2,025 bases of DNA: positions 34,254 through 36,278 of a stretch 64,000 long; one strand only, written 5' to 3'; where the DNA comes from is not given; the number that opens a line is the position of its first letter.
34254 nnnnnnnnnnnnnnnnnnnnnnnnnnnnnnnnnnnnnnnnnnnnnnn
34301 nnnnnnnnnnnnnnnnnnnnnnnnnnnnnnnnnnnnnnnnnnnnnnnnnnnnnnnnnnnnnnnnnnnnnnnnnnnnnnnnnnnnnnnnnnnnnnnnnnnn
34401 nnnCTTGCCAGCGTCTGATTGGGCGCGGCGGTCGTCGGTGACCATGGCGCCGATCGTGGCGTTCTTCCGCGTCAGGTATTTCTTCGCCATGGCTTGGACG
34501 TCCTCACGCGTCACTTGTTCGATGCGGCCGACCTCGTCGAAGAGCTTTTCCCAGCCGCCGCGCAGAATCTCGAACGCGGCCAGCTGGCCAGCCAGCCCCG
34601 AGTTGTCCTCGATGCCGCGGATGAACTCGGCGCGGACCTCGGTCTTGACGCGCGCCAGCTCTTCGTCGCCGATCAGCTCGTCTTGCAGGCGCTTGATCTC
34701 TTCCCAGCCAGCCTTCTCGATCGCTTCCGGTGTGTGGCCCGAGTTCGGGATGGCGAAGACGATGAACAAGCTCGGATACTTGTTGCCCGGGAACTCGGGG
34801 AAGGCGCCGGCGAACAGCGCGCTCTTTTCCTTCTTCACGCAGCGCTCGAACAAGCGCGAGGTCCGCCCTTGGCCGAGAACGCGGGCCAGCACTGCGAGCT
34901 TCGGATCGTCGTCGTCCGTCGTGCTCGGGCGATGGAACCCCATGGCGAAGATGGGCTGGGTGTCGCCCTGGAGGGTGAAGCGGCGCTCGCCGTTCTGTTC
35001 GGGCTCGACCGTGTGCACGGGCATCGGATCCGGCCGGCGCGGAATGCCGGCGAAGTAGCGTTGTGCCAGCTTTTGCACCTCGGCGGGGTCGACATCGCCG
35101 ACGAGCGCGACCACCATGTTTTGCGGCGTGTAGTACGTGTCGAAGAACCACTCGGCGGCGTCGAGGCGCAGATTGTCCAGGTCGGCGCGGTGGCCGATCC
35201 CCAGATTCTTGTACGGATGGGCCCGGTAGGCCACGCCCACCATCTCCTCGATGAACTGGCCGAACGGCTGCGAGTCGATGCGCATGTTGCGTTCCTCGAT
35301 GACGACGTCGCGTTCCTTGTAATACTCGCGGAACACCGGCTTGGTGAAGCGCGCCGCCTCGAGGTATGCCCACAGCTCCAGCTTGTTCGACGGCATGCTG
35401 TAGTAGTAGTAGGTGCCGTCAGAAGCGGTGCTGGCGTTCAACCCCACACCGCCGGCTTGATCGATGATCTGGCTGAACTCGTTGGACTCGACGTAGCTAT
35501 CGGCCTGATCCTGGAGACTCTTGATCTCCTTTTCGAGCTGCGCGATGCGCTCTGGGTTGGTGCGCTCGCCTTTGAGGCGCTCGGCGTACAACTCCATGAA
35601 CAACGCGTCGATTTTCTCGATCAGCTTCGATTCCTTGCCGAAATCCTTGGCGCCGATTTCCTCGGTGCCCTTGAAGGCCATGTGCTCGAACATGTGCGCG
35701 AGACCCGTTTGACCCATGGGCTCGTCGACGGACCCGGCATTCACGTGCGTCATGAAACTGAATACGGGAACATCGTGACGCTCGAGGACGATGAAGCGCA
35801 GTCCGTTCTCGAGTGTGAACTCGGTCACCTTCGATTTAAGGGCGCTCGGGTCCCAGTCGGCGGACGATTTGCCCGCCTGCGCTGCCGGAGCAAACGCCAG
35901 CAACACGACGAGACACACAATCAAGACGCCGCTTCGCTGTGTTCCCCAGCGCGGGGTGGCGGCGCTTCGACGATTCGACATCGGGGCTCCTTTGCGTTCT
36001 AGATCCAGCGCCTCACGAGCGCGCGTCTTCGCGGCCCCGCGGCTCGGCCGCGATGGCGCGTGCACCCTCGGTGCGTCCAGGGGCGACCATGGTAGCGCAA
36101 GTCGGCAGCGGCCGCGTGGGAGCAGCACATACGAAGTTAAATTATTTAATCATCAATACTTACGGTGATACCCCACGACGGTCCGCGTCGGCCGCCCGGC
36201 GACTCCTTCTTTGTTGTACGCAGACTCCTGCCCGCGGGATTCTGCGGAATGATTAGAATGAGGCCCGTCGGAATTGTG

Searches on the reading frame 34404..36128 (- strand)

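Call 79: search_protein_families(library=pfam, proteins=[window:34404-36128:-], max_evalue=0.00001)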
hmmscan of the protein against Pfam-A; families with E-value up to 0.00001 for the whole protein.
window:34404-36128:- (575 aa): 2 families
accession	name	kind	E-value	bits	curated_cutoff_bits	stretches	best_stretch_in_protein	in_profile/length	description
PF05193.26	Peptidase_M16_C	-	5.6e-33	114.8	23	1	325-496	7-179/181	Peptidase M16 inactive domain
PF00675.25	Peptidase_M16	-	3.2e-13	50.3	22.3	1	128-165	18-55/149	Insulinase (Peptidase family M16)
